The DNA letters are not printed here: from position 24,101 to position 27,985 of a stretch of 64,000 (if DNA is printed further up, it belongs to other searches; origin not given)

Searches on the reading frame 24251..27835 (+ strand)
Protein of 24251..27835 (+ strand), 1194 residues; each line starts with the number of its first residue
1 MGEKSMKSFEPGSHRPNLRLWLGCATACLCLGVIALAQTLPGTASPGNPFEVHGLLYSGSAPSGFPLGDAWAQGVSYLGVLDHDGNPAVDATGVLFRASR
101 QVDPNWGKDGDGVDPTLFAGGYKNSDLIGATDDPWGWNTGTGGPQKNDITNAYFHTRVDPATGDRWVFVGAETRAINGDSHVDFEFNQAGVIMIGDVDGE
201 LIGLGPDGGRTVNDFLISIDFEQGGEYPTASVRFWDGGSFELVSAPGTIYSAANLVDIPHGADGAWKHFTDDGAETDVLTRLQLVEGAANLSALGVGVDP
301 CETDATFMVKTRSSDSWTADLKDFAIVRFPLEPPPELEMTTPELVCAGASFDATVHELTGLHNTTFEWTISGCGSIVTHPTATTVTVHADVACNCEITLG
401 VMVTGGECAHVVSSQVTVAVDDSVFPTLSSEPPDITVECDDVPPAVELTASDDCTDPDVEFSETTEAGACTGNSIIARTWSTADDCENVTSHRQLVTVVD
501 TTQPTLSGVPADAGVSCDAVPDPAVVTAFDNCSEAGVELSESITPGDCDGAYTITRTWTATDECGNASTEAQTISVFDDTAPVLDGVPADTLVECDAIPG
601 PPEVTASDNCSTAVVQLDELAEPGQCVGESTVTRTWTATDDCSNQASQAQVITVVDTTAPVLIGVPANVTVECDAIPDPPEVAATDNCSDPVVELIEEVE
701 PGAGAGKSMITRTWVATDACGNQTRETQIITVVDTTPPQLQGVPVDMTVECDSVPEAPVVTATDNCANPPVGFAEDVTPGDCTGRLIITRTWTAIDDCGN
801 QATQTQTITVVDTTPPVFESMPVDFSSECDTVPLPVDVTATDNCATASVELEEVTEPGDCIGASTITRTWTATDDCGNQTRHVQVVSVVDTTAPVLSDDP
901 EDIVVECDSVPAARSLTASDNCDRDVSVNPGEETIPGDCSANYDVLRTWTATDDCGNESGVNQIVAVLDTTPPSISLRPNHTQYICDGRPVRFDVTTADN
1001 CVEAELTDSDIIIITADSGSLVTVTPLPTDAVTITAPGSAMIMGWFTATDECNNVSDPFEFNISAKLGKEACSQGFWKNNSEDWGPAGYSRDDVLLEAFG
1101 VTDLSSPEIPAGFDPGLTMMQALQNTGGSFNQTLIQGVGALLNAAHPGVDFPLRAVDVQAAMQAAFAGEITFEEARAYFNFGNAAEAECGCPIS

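Call 11: search_protein_families(library=pfam, proteins=[window:24251-27835:+], max_evalue=0.001)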
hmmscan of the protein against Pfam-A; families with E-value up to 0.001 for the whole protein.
window:24251-27835:+ (1194 aa): 4 families
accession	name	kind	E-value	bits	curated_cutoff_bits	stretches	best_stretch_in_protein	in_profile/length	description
PF23237.1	HYR_4C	-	3.7e-33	114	27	6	666-732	6-73/73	HYR-like domain with 4 cysteines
PF13754.12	Big_3_4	-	5.2e-08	33.2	27.3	0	792-849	40-97/106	Domain of unknown function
PF20164.4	GspA_SrpA_N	-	0.00039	21.2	27.4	0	496-576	34-111/117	GspA/SrpA SigLec-like domain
PF20789.3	4HBT_3C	-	0.00076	20.1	24.1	0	151-178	89-114/140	Acyl-CoA thioesterase C-terminal domain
